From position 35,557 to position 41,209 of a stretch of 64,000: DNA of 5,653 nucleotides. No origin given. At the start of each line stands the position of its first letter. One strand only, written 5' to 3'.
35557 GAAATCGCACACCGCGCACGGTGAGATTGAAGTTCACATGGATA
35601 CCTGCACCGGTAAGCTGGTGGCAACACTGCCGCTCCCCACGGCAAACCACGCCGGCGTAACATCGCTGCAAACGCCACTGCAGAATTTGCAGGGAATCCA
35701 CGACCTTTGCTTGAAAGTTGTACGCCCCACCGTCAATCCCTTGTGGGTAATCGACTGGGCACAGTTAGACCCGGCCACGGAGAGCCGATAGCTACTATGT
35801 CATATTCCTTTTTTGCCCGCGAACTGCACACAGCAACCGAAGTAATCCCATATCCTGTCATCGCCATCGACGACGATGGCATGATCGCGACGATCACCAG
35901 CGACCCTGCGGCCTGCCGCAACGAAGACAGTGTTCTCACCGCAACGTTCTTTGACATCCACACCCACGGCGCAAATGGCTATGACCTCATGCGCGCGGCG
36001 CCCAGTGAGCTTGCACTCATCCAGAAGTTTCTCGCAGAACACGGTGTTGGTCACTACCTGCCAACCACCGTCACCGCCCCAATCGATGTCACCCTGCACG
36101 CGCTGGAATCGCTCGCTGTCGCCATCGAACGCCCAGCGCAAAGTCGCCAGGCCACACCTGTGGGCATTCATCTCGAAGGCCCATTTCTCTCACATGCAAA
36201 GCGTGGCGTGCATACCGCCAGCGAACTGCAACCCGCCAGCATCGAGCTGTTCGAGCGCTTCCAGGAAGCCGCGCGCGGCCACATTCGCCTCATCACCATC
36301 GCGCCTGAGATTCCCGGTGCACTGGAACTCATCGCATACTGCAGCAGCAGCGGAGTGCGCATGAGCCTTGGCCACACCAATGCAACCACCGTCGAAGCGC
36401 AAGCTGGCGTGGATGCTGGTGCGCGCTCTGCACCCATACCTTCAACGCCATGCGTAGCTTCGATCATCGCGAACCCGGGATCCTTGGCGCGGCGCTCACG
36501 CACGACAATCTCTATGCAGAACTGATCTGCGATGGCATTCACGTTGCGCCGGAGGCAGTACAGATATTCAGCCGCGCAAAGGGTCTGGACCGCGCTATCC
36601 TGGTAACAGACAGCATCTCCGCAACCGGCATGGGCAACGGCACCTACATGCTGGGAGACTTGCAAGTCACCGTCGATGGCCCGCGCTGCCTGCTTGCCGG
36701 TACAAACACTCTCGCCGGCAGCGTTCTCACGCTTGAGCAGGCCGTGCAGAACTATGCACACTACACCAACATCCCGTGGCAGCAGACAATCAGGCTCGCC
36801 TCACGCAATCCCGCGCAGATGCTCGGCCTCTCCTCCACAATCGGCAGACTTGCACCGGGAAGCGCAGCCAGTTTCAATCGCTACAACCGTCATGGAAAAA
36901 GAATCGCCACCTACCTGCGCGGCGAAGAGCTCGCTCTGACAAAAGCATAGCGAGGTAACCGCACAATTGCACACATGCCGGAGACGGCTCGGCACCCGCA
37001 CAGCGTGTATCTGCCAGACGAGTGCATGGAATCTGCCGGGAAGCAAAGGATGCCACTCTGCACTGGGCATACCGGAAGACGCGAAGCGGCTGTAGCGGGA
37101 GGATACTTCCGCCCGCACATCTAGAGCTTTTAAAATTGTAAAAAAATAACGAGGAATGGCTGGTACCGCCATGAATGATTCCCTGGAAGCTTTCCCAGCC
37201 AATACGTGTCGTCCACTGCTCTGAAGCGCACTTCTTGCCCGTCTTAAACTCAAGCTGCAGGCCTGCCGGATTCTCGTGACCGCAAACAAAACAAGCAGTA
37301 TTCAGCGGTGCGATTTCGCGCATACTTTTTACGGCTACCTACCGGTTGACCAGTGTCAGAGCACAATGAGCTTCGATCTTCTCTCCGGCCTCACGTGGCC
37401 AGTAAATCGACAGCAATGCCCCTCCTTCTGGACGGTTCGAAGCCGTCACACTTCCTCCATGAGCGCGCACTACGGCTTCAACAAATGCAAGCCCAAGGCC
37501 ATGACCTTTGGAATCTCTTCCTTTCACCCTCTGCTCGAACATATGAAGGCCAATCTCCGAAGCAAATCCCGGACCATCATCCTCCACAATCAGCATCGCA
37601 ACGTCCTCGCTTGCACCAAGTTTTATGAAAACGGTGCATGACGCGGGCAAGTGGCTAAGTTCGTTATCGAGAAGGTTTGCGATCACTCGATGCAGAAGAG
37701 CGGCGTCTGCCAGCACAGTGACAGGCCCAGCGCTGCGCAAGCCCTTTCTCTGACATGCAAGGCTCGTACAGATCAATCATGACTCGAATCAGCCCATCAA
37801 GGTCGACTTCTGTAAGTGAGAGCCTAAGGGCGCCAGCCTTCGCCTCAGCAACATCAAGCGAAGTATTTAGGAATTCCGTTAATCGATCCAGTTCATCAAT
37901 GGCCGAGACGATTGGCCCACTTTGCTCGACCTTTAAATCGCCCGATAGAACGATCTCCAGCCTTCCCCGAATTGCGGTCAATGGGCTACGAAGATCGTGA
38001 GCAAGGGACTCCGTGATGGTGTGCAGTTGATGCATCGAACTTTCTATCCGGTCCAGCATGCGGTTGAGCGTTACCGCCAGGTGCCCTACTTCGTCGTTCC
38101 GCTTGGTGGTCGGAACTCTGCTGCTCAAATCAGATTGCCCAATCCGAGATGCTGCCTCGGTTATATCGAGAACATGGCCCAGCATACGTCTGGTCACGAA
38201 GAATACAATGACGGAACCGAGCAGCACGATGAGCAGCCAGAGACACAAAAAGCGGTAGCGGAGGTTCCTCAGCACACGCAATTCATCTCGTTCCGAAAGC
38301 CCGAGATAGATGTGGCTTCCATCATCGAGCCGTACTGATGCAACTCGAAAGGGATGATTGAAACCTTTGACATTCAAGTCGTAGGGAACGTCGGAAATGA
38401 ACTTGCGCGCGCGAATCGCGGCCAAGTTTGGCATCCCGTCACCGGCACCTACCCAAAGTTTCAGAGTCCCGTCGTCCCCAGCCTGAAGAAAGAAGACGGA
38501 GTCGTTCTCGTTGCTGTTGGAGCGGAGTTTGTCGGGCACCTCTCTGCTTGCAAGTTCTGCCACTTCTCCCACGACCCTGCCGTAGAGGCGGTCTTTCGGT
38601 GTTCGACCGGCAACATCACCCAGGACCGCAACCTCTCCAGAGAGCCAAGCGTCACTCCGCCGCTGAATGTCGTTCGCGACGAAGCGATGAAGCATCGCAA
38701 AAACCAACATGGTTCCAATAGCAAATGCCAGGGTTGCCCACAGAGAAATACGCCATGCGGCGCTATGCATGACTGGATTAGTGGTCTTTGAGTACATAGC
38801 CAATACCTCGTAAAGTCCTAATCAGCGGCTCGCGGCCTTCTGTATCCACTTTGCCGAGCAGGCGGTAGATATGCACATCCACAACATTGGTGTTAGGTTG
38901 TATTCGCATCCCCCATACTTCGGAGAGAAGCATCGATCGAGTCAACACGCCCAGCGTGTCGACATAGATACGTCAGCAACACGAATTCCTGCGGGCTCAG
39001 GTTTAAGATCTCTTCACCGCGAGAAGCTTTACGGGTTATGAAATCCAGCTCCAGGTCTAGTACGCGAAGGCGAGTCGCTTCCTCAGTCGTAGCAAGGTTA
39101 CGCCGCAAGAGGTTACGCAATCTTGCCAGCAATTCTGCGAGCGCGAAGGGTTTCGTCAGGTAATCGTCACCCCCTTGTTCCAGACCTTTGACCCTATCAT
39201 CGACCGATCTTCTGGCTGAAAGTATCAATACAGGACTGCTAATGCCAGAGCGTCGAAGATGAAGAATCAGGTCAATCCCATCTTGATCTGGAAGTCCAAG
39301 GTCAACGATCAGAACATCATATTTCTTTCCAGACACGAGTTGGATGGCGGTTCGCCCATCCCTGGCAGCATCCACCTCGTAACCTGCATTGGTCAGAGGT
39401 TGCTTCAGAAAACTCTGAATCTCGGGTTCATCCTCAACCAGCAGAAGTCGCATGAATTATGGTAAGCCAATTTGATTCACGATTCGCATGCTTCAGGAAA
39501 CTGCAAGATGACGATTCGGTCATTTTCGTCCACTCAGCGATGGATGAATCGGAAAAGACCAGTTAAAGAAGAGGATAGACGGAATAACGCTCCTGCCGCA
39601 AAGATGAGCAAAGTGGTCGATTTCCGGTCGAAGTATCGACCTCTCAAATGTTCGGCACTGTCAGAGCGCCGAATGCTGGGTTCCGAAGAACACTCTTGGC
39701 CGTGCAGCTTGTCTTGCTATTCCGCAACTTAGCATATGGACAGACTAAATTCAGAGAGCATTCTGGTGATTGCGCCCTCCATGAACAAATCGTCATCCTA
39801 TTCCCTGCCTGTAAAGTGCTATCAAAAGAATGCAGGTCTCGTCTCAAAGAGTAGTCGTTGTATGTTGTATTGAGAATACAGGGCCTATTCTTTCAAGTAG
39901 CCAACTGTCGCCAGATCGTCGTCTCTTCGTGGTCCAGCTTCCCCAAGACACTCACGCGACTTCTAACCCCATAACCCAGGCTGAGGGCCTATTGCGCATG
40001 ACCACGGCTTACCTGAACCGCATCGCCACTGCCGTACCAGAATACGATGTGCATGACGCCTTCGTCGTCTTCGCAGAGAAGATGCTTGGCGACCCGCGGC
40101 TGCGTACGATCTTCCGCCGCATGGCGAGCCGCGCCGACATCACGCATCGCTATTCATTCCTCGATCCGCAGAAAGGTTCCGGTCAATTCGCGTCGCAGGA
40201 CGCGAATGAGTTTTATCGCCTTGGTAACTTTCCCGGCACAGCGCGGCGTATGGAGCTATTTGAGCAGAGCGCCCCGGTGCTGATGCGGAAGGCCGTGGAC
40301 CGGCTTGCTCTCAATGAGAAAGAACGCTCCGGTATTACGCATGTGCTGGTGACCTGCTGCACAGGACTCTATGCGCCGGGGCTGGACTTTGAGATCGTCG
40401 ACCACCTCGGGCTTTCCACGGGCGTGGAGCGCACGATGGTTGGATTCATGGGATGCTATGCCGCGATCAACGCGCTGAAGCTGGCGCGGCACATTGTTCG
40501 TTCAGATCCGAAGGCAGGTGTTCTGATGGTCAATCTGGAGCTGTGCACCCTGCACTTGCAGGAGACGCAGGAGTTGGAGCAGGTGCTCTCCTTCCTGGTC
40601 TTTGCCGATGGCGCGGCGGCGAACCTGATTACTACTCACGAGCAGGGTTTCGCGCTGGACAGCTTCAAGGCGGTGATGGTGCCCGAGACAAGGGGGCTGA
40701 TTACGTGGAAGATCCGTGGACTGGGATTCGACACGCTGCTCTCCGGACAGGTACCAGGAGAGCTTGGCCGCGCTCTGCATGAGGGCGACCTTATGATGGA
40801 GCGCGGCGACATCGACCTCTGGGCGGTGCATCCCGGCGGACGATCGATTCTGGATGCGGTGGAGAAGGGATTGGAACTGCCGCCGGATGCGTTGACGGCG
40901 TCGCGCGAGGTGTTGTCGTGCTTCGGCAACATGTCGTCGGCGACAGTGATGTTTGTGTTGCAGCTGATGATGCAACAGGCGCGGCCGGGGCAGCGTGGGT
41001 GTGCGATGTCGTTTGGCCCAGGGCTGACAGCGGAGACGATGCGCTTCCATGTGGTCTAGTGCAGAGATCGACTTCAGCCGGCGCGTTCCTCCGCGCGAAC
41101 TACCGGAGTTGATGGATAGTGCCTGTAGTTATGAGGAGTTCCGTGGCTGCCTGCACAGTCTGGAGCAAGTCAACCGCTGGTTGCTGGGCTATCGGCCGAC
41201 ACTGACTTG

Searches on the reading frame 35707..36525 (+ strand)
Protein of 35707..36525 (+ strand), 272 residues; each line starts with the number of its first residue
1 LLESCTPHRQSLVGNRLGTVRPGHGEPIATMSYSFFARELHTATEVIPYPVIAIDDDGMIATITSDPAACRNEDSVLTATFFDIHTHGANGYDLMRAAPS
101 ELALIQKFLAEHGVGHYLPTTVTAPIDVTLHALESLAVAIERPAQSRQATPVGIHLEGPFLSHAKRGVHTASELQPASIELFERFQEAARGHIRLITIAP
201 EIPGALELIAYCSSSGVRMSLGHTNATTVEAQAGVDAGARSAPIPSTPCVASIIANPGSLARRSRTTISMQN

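Call 70: search_protein_families(library=pfam, proteins=[window:35707-36525:+], max_evalue=0.001)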
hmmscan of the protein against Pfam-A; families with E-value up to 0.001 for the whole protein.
window:35707-36525:+ (272 aa): 1 family
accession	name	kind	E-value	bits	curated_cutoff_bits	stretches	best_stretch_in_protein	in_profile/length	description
PF01979.26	Amidohydro_1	-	0.00017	21.4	25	1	76-234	1-168/345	Amidohydrolase family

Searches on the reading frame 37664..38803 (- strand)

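Call 13: search_protein_families(library=pfam, proteins=[window:37664-38803:-], max_evalue=0.001)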
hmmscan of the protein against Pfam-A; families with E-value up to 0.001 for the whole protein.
window:37664-38803:- (379 aa): 2 families
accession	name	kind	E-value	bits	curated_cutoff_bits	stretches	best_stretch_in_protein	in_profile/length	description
PF00672.30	HAMP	-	1.6e-12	48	25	1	202-254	1-52/53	HAMP domain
PF00512.31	HisKA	-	4e-09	36.8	26.9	1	264-323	6-65/66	His Kinase A (phospho-acceptor) domain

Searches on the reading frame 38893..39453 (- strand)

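Call 70: search_protein_families(library=pfam, proteins=[window:38893-39453:-], max_evalue=0.001)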
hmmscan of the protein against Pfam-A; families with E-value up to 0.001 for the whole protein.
window:38893-39453:- (186 aa): 1 family
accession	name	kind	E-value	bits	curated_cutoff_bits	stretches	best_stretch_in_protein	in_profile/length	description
PF00072.30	Response_reg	-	2.6e-28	98.8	30.2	1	4-112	2-110/111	Response regulator receiver domain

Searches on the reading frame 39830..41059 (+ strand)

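Call 13: search_protein_families(library=pfam, proteins=[window:39830-41059:+], max_evalue=0.001)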
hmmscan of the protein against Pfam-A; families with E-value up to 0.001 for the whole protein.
window:39830-41059:+ (409 aa): 5 families
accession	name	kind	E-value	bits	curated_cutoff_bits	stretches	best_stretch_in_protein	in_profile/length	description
PF02797.21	Chal_sti_synt_C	-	1.7e-22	80.5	27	1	282-408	8-149/151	Chalcone and stilbene synthases, C-terminal domain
PF00195.25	Chal_sti_synt_N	-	1e-16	61.5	27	1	87-268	44-222/225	Chalcone and stilbene synthases, N-terminal domain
PF08392.18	FAE1_CUT1_RppA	-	1.4e-09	38.1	27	1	148-272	83-208/290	FAE1/Type III polyketide synthase-like protein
PF08541.16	ACP_syn_III_C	-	1.8e-09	38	26.6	1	323-404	6-86/90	3-Oxoacyl-[acyl-carrier-protein (ACP)] synthase III C terminal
PF08545.16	ACP_syn_III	-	3.3e-05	24.1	24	1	208-274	6-69/80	3-Oxoacyl-[acyl-carrier-protein (ACP)] synthase III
